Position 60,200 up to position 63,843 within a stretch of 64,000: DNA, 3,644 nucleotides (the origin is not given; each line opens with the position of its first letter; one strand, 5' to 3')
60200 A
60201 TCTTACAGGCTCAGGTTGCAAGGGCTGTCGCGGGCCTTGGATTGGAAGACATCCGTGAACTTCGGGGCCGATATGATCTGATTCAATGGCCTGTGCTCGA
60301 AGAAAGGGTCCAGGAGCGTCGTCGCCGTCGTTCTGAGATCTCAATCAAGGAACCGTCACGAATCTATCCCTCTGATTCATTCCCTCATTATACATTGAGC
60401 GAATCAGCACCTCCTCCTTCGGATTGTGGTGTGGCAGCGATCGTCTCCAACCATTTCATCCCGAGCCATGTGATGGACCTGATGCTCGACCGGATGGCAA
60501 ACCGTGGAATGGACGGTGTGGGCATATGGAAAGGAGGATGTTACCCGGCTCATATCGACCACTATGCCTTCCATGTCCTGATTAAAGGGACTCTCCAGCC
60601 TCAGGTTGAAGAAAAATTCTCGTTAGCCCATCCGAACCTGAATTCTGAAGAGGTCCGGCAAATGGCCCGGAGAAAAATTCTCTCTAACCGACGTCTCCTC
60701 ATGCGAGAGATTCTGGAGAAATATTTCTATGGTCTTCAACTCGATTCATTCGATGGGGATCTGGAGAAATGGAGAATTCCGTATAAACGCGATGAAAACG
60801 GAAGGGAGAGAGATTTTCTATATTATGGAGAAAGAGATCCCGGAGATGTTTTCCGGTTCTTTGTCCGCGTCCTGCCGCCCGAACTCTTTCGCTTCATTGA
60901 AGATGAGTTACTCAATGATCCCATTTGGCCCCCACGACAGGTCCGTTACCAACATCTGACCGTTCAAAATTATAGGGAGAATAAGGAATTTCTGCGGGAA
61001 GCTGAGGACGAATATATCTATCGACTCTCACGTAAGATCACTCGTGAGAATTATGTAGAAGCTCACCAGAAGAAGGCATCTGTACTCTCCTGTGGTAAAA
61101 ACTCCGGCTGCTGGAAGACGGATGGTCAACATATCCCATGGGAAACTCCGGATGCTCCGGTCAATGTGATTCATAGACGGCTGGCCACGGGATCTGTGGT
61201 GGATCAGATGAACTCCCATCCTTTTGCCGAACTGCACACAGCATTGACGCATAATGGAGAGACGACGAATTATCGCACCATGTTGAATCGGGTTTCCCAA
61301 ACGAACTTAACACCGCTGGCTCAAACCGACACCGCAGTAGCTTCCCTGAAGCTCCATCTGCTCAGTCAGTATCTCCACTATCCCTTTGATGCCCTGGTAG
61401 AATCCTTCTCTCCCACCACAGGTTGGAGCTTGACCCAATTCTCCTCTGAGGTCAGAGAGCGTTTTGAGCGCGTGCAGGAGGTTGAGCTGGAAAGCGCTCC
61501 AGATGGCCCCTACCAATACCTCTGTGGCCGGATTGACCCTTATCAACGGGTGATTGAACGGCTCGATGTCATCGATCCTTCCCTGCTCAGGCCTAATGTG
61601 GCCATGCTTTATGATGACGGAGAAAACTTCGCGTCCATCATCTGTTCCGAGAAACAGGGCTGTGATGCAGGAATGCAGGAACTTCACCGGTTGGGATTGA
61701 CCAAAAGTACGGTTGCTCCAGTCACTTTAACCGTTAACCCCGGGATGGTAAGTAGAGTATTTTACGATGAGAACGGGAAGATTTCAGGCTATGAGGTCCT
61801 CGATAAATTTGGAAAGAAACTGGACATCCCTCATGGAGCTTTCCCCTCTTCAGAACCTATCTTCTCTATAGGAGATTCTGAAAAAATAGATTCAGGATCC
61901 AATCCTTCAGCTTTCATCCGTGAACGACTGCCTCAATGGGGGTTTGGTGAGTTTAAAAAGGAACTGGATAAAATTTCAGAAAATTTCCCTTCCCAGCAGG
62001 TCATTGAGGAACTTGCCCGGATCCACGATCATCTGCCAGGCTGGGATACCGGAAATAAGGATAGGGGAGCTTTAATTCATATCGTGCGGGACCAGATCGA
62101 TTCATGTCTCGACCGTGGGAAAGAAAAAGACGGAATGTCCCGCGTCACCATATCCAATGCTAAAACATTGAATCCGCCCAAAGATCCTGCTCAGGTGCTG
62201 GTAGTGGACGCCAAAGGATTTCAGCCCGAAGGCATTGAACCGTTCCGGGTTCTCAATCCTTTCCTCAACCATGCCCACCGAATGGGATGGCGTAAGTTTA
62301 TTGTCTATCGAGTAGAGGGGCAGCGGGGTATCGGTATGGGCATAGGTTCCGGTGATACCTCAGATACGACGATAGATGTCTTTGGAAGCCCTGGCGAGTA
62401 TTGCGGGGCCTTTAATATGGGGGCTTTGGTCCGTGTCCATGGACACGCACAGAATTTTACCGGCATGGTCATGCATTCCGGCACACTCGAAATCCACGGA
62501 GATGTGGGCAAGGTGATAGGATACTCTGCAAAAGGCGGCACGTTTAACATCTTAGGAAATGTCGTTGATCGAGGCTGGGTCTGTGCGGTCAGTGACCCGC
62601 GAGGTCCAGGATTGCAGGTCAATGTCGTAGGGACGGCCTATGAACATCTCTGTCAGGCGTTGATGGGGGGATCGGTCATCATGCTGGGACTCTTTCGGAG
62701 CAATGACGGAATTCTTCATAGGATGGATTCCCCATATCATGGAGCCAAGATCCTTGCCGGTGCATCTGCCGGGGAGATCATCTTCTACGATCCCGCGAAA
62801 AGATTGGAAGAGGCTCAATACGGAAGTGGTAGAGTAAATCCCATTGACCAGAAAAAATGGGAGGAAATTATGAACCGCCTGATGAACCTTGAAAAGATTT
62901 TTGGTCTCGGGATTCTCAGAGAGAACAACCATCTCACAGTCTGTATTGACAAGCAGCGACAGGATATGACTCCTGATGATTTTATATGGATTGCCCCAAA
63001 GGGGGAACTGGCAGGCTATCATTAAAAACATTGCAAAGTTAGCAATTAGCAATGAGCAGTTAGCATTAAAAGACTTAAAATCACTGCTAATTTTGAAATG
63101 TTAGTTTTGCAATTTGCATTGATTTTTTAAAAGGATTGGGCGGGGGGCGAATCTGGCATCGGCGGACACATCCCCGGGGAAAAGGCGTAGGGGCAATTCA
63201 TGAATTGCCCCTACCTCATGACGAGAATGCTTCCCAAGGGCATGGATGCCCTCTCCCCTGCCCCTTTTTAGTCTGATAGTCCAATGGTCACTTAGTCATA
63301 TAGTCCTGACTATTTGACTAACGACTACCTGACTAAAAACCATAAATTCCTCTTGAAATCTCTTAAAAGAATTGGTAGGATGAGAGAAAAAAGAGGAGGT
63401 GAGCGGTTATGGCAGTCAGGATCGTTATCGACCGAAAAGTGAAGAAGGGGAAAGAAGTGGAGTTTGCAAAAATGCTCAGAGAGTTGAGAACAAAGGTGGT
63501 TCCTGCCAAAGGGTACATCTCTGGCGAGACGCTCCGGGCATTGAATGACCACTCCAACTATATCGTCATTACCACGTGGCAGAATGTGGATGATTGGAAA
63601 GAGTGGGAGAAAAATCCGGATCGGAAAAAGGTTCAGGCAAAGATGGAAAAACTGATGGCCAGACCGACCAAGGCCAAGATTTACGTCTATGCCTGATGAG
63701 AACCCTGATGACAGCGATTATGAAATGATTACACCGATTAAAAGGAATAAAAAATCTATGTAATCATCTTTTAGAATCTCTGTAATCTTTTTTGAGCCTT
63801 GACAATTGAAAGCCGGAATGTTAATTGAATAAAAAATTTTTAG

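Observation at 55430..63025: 2531-aa single-polypeptide glutamate synthase in permuted (archaeal-like) domain order fused to a GlcD/GlcF-type dehydrogenase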

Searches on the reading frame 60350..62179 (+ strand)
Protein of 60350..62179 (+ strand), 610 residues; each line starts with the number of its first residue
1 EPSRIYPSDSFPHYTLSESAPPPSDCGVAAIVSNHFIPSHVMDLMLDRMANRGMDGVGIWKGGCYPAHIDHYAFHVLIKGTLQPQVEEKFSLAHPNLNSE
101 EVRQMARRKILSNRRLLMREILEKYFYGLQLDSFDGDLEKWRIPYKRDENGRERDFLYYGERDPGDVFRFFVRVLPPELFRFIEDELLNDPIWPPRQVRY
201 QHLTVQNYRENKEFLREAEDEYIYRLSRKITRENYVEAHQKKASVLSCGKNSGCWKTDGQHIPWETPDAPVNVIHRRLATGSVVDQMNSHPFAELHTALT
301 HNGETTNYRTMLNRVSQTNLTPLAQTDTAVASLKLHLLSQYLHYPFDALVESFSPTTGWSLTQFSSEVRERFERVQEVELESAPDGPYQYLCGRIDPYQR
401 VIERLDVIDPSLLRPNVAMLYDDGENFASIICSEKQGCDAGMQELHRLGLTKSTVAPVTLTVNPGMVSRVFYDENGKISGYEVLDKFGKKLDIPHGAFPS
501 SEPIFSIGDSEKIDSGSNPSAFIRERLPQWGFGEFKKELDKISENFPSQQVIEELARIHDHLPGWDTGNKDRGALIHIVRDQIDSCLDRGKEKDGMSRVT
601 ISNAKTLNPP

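Call 14: search_protein_families(library=pfam, proteins=[window:60350-62179:+], max_evalue=1)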
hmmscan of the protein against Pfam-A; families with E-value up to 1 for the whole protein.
window:60350-62179:+ (610 aa): 3 families
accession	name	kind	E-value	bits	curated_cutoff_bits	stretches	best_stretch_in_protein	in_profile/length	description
PF13522.11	GATase_6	-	2.6e-07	31.2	27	1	258-330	2-72/130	Glutamine amidotransferase domain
PF13537.11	GATase_7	-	0.015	15.8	25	1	275-331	1-58/123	Glutamine amidotransferase domain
PF13230.11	GATase_4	-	0.015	14.7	23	1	272-331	74-133/272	Glutamine amidotransferases class-II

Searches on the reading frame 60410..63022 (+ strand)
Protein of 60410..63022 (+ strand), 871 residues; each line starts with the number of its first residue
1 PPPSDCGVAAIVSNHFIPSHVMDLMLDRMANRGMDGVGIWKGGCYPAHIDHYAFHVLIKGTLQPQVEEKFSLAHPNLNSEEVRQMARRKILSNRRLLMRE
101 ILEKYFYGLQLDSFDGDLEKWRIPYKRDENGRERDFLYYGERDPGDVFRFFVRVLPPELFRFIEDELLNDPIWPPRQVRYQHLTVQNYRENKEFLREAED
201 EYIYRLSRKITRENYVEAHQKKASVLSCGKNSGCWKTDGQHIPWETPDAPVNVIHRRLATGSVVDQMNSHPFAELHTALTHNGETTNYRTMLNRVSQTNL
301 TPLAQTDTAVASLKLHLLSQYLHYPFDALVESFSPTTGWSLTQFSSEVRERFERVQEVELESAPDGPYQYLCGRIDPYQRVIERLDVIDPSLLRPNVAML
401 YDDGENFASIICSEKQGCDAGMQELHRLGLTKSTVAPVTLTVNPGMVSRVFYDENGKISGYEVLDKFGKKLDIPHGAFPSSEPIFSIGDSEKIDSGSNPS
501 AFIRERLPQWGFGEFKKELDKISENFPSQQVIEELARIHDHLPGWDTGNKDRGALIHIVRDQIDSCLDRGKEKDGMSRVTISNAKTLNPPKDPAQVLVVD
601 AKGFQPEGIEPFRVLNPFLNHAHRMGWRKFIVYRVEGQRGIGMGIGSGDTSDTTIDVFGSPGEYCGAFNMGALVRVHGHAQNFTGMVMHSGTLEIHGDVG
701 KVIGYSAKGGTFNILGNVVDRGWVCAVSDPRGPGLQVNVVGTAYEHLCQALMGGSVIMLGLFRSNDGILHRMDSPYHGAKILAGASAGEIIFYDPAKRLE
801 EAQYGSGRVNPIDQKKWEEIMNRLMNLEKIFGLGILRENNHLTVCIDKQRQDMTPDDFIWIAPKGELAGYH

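Call 71: search_solved_structures(query=window:60410-63022:+, max_evalue=0.01, show_alignments=2)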
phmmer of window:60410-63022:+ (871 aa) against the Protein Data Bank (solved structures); distinct sequences matched with E-value up to 0.01: 4.
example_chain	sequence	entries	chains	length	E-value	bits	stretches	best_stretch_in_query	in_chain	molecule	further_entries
9sw6_K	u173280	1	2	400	8.8e-05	24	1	633-713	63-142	Molybdenum-containing formylmethanofuran dehydrogenase 1 subunit C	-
5t5i_C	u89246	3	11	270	0.00012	23.6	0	654-715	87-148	Tungsten-containing formylmethanofuran dehydrogenase 2 subunit C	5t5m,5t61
9sfi_R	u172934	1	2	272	0.0011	20.4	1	673-768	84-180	Tungsten-containing formylmethanofuran dehydrogenase 2 subunit C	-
7bkb_I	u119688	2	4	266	0.0033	18.8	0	670-721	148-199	Formylmethanofuran dehydrogenase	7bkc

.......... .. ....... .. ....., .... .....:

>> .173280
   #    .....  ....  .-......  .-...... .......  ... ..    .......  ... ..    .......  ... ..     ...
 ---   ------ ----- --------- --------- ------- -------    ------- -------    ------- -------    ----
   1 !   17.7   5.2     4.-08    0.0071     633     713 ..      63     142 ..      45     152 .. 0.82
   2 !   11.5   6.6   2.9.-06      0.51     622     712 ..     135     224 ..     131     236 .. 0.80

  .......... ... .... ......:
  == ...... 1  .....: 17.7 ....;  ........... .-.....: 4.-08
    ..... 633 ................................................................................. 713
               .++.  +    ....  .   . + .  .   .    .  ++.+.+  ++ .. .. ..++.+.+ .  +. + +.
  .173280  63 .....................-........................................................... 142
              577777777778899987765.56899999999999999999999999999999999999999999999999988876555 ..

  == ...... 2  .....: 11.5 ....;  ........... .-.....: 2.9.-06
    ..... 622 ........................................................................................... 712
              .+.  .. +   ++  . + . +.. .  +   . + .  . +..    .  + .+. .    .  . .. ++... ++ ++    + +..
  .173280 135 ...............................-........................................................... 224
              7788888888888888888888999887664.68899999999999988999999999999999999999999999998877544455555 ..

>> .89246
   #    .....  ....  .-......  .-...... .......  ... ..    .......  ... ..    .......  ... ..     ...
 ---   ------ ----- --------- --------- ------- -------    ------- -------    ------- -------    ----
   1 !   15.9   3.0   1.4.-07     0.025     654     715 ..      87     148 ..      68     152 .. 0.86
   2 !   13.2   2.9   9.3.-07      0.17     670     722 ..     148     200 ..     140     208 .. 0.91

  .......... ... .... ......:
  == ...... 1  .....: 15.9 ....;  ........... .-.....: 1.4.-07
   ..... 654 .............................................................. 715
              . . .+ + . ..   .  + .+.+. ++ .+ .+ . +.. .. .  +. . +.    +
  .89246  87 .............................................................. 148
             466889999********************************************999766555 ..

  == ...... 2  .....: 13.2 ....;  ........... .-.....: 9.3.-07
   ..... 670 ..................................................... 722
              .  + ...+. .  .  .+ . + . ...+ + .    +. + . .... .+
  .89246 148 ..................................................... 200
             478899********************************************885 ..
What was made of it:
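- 62207..63022 (+): Residues 2260-2531: GXGXG beta-helix domain (the GltS C-terminal domain, FwdC-like). PDB hits to FwdC (call 71).
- The glutaminase domain is very divergent, with no PDB hit by single-sequence search (call 71).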

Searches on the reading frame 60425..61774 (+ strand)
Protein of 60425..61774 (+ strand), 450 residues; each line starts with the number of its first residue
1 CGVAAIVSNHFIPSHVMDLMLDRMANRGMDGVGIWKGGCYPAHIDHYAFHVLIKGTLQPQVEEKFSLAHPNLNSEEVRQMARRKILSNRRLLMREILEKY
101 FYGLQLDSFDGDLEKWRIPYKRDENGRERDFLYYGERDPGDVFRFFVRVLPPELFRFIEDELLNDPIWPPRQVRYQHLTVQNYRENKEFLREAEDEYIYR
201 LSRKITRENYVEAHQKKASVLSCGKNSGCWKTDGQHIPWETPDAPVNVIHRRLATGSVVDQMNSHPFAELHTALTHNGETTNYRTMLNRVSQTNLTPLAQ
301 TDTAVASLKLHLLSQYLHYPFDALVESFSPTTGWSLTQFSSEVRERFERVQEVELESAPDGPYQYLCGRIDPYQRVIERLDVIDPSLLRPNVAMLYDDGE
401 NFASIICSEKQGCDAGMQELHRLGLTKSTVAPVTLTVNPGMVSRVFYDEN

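Call 74: search_solved_structures(query=A4, max_evalue=1, show_alignments=2)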
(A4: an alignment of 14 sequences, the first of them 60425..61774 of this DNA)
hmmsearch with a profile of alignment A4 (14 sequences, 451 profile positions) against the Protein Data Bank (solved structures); distinct sequences matched with E-value up to 1: 21.
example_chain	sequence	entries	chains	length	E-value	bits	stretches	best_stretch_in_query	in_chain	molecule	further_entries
1xff_A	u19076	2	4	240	2.9e-08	36.2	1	249-310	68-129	Glucosamine--fructose-6-phosphate aminotransferase [isomerizing]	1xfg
1jxa_A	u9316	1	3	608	2.9e-07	32.9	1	249-310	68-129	glucosamine 6-phosphate synthase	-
4amv_A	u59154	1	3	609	2.9e-07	32.9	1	249-310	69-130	GLUCOSAMINE--FRUCTOSE-6-PHOSPHATE AMINOTRANSFERASE [ISOMER IZING]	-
2j6h_A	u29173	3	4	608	3e-07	32.9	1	249-310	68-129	GLUCOSAMINE-FRUCTOSE-6-PHOSPHATE AMINOTRANSFERASE | GLUCOSAMINE--FRUCTOSE-6-PHOSPHATE AMINOTRANSFERASE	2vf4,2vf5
3ooj_A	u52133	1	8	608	5.8e-07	31.9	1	249-310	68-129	Glucosamine/fructose-6-phosphate aminotransferase, isomerizing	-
7ndl_A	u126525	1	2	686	2.5e-06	29.8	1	244-312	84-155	Isoform 2 of Glutamine-fructose-6-phosphate aminotransferase [isomerizing] 1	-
6zmj_A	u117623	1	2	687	2.5e-06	29.8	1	243-312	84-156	Glutamine--fructose-6-phosphate aminotransferase [isomerizing] 1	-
6r4h_A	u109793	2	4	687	2.5e-06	29.8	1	244-312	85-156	Glutamine--fructose-6-phosphate aminotransferase [isomerizing] 1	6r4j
6r4i_A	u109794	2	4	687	2.5e-06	29.8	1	244-312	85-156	Glutamine--fructose-6-phosphate aminotransferase [isomerizing] 1 | Glutamine--fructose-6-phosphate-aminotransferase [isomerizing] 1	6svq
6r4e_A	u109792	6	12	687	2.5e-06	29.8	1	244-312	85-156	Glutamine--fructose-6-phosphate aminotransferase [isomerizing] 1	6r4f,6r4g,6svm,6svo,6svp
6zmk_A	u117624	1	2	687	2.5e-06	29.8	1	244-312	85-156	Glutamine--fructose-6-phosphate aminotransferase [isomerizing] 1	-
3mdn_A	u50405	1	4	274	5.7e-05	25.3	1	249-294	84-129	Glutamine aminotransferase class-II domain protein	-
1ao0_A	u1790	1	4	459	0.00019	23.7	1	236-310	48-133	GLUTAMINE PHOSPHORIBOSYLPYROPHOSPHATE AMIDOTRANSFERASE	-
1gph_1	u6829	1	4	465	0.00019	23.6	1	236-310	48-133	GLUTAMINE PHOSPHORIBOSYL-PYROPHOSPHATE AMIDOTRANSFERASE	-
6lbp_A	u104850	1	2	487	0.0002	23.6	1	237-314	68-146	Amidophosphoribosyltransferase 2, chloroplastic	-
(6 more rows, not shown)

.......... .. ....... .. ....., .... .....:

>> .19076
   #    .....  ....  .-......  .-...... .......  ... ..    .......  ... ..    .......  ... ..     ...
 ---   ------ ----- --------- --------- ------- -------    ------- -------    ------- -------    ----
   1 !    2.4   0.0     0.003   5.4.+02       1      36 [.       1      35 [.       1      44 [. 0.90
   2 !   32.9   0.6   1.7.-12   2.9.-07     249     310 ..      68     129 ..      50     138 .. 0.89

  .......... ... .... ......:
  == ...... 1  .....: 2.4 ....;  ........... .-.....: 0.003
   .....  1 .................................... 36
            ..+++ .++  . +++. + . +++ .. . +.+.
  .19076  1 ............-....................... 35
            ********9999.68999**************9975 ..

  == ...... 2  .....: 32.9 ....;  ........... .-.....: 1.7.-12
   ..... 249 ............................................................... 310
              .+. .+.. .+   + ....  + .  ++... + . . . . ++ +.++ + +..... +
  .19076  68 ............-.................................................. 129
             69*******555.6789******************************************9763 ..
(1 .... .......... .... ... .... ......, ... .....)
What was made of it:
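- Tried and rejected: A family profile was needed to reach GlmS and PurF (calls 71, 74).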

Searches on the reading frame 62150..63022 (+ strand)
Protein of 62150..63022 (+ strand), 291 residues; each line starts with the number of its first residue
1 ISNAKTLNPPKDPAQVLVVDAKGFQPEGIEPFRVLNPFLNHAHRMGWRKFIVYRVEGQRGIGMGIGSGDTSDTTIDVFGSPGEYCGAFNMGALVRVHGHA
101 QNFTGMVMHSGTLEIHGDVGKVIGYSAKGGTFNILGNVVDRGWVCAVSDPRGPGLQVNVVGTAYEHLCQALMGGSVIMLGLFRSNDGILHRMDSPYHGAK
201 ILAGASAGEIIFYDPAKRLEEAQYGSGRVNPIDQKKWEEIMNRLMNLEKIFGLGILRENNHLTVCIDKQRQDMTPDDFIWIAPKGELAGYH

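Call 14: search_protein_families(library=pfam, proteins=[window:62150-63022:+], max_evalue=1)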
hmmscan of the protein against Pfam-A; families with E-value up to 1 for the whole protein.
window:62150-63022:+ (291 aa): 1 family
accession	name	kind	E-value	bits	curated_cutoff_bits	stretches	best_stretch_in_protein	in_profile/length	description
PF01493.24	GXGXG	-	5.3e-12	46.1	32.5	1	71-221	30-171/190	GXGXG motif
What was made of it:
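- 62207..63022 (+): Pfam at 46 bits against a cutoff of 32.5 (call 14).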

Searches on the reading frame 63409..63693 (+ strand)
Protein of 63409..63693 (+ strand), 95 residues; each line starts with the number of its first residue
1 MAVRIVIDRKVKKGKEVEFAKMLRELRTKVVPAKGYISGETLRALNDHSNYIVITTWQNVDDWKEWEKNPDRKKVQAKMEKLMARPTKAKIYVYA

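Call 10: search_protein_families(library=pfam, proteins=[window:63409-63693:+], max_evalue=0.001)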
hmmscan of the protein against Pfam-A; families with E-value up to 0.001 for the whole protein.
window:63409-63693:+ (95 aa): 1 family
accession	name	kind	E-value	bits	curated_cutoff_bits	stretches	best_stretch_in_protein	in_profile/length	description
PF03992.22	ABM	-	8.7e-12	45.5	23.1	1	3-77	2-77/78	Antibiotic biosynthesis monooxygenase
